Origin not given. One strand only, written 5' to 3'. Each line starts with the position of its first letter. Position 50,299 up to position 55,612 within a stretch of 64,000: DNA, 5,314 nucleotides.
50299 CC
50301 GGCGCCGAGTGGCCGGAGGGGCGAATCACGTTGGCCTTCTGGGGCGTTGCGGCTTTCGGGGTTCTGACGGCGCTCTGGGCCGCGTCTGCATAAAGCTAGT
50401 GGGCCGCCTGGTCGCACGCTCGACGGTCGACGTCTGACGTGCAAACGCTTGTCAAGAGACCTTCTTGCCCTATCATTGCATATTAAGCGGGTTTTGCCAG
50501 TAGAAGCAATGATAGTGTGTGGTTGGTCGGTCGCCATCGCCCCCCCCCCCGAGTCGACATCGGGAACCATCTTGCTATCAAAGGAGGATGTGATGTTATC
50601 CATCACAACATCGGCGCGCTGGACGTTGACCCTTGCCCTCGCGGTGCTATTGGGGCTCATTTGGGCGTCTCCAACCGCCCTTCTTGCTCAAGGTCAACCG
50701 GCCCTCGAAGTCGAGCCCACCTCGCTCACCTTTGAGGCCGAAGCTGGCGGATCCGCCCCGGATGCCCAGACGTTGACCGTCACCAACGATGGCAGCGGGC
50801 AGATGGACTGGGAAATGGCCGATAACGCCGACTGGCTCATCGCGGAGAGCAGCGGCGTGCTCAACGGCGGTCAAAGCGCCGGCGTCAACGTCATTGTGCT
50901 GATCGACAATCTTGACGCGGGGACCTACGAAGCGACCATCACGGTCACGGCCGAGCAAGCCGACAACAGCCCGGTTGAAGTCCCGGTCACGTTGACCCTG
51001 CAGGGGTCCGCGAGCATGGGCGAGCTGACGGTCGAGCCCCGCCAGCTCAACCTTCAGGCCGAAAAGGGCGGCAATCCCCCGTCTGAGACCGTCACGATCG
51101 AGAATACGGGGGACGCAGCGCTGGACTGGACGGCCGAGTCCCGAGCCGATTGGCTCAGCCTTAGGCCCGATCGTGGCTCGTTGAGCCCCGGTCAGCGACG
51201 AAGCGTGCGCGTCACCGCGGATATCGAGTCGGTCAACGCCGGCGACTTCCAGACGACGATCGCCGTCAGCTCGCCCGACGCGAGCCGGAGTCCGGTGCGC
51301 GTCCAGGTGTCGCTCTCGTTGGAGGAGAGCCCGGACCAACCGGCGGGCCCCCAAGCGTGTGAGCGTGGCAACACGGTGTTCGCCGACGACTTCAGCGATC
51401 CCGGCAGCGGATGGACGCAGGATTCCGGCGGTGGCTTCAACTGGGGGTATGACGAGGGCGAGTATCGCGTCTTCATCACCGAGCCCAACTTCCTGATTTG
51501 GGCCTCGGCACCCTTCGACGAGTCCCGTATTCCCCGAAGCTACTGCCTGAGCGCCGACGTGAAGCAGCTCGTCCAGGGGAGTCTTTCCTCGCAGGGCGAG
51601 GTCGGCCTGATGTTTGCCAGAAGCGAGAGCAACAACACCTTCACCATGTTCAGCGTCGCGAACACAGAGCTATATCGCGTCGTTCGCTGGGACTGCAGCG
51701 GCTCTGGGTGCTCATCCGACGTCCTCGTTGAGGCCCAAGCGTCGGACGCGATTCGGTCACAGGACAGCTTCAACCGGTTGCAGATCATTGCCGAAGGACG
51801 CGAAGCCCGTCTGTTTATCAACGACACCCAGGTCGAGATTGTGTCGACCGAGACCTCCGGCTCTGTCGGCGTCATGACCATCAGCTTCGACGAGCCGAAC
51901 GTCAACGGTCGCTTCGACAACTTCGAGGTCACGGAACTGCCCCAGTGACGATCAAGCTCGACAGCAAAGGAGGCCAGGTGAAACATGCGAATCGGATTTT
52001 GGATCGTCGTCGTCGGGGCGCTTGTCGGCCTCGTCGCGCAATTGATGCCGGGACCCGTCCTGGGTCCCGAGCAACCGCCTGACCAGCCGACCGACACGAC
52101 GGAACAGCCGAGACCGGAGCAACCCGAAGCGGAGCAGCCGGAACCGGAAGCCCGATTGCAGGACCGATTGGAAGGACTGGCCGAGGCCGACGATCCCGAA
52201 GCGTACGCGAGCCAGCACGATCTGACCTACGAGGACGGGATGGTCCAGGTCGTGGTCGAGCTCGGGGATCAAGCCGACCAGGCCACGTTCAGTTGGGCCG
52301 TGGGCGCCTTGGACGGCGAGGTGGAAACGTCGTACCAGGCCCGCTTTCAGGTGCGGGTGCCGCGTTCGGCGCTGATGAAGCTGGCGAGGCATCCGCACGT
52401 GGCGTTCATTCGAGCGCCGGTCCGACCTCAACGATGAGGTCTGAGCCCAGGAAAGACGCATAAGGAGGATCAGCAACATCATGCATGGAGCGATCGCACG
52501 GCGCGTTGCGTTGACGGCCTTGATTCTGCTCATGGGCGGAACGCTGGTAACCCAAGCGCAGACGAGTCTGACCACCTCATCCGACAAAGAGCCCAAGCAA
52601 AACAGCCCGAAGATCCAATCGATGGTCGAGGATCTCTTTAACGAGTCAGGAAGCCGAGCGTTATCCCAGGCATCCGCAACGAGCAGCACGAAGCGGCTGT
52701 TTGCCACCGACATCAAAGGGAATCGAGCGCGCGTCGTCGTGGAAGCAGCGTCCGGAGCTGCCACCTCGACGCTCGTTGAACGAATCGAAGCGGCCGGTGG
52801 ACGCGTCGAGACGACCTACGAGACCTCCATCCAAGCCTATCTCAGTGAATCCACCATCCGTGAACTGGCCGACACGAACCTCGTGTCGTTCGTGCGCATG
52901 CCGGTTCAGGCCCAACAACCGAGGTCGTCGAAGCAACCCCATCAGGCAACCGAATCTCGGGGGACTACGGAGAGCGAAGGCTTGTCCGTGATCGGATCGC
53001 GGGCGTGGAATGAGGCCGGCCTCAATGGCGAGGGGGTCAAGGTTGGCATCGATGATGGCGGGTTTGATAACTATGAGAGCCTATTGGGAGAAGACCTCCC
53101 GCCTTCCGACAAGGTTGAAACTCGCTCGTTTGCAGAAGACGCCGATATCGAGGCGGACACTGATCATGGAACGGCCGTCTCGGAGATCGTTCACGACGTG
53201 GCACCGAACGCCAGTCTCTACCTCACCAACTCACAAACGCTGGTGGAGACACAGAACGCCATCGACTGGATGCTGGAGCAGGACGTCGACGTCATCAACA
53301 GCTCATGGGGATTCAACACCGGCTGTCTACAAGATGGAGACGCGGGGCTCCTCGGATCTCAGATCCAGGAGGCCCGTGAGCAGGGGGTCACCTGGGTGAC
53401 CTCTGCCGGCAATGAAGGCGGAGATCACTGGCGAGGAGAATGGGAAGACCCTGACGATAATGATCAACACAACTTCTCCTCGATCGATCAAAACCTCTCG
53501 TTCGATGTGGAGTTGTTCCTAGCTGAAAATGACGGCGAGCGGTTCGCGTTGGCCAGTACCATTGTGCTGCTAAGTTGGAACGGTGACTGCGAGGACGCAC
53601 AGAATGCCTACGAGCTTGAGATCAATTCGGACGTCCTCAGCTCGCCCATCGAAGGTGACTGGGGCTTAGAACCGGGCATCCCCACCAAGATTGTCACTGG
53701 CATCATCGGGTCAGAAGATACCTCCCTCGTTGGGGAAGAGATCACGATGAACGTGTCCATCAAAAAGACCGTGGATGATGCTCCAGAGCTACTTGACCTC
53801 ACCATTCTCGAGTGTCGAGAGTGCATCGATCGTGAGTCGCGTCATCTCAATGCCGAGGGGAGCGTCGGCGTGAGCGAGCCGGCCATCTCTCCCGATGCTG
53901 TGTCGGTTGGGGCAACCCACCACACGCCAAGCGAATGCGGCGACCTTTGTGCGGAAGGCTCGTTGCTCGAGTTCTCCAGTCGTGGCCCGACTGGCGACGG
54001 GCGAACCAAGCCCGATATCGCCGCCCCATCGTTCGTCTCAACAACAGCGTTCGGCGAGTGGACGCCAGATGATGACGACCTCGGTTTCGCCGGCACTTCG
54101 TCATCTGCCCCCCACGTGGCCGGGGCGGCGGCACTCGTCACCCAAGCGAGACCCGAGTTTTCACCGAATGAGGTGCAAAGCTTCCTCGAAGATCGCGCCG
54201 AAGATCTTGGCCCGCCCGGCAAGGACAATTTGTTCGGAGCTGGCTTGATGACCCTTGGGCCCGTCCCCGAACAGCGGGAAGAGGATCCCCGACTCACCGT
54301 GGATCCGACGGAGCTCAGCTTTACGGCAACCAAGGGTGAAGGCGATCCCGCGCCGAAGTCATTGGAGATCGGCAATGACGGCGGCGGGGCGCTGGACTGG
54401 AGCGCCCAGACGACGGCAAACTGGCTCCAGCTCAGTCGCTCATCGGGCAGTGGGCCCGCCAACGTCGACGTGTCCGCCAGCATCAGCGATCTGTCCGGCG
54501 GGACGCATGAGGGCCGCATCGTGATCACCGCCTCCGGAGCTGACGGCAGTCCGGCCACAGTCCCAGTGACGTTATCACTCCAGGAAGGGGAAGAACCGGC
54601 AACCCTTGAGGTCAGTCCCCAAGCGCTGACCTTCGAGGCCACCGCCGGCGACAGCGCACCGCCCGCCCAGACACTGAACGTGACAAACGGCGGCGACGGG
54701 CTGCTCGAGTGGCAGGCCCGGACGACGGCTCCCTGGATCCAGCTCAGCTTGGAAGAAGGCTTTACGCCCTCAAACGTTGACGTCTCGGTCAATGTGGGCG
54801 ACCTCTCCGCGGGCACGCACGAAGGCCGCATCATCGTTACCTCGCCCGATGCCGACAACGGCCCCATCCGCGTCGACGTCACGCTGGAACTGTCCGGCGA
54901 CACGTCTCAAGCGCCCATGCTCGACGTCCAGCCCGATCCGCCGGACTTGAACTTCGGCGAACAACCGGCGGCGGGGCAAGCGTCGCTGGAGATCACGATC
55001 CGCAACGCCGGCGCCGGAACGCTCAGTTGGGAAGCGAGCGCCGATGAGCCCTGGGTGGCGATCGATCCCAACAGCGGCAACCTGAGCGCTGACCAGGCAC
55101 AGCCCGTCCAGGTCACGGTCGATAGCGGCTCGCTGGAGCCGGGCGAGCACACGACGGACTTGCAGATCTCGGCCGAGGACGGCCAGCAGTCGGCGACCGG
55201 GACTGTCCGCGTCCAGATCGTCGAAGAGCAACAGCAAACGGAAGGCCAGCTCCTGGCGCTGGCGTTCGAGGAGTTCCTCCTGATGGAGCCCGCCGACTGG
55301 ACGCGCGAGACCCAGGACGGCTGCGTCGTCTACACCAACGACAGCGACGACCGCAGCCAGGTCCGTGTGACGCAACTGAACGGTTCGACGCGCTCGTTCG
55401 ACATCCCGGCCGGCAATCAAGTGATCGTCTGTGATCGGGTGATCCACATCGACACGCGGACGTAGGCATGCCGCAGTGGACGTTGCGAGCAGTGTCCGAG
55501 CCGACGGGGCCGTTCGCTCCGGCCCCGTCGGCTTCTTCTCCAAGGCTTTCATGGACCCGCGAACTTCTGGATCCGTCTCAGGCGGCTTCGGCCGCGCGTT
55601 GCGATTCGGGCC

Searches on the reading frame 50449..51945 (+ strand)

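Call 102: search_protein_families(library=pfam, proteins=[window:50449-51945:+], max_evalue=0.001)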
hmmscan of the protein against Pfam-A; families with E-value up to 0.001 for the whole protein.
window:50449-51945:+ (499 aa): 7 families
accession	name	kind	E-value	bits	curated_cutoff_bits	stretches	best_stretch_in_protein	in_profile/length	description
PF19190.6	BACON_2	-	9.2e-21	74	25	2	192-279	1-87/94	Viral BACON domain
PF22076.2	Cep192_D6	-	1.5e-13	51.3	35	1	193-287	4-100/101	Cep192 domain 6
PF22544.2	HYDIN_VesB_CFA65-like_Ig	-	2.2e-08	34.6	25.5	1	193-287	3-97/100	HYDIN/CFA65/VesB-like, Ig-like domain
PF13004.13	BACON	-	8.7e-05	22.9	25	0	226-283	2-55/61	Putative binding domain, N-terminal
PF22067.2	Cep192_D3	-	0.00054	20.5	27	0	211-258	19-68/99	Cep192 domain 3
PF24816.2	Ig_CFAP65__9th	-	0.00069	20.1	24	0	83-128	49-94/170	Cilia- and flagella-associated protein 65-like, Ig-like domain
PF00635.32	Motile_Sperm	-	0.0007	19.9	25.9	0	193-257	2-67/109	MSP (Major sperm protein) domain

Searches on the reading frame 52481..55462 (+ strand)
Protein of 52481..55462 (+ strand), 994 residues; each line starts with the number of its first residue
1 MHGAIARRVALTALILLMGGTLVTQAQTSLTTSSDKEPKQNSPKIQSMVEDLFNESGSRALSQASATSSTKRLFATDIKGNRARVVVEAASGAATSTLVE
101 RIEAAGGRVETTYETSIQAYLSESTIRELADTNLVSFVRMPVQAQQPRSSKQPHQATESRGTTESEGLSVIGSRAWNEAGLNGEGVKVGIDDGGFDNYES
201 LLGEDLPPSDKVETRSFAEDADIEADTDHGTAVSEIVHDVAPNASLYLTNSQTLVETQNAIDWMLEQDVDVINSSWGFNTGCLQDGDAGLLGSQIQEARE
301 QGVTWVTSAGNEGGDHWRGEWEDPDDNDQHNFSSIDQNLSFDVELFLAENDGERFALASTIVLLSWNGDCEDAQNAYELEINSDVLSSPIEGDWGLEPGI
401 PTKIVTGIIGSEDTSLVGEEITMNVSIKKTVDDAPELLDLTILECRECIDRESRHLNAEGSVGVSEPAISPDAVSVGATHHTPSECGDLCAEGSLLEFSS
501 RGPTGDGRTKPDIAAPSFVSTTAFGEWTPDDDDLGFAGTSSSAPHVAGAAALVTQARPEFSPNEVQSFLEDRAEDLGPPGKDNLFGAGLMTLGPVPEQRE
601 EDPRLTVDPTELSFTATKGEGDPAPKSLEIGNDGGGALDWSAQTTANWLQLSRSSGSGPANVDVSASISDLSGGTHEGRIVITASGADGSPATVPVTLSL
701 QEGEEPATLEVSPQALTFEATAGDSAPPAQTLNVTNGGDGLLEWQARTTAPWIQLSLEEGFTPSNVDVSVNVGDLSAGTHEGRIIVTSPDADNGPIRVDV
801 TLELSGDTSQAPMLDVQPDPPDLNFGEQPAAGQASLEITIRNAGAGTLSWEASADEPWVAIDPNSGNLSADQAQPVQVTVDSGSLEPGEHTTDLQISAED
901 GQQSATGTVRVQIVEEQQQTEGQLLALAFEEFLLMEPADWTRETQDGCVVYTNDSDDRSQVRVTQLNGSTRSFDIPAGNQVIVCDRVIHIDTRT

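Call 102: search_protein_families(library=pfam, proteins=[window:52481-55462:+], max_evalue=0.001)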
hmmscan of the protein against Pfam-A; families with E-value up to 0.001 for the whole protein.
window:52481-55462:+ (994 aa): 5 families
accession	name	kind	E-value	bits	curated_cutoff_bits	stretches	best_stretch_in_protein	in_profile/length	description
PF00082.27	Peptidase_S8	-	3e-33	115.8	21.8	2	460-588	160-288/288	Subtilase family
PF19190.6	BACON_2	-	3.6e-26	91.4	25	3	831-910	16-92/94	Viral BACON domain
PF22076.2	Cep192_D6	-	3.6e-09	37.2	35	0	816-913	6-89/101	Cep192 domain 6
PF13004.13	BACON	-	3.7e-08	33.7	25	1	639-697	2-59/61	Putative binding domain, N-terminal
PF22544.2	HYDIN_VesB_CFA65-like_Ig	-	1.1e-07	32.4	25.5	1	819-909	6-97/100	HYDIN/CFA65/VesB-like, Ig-like domain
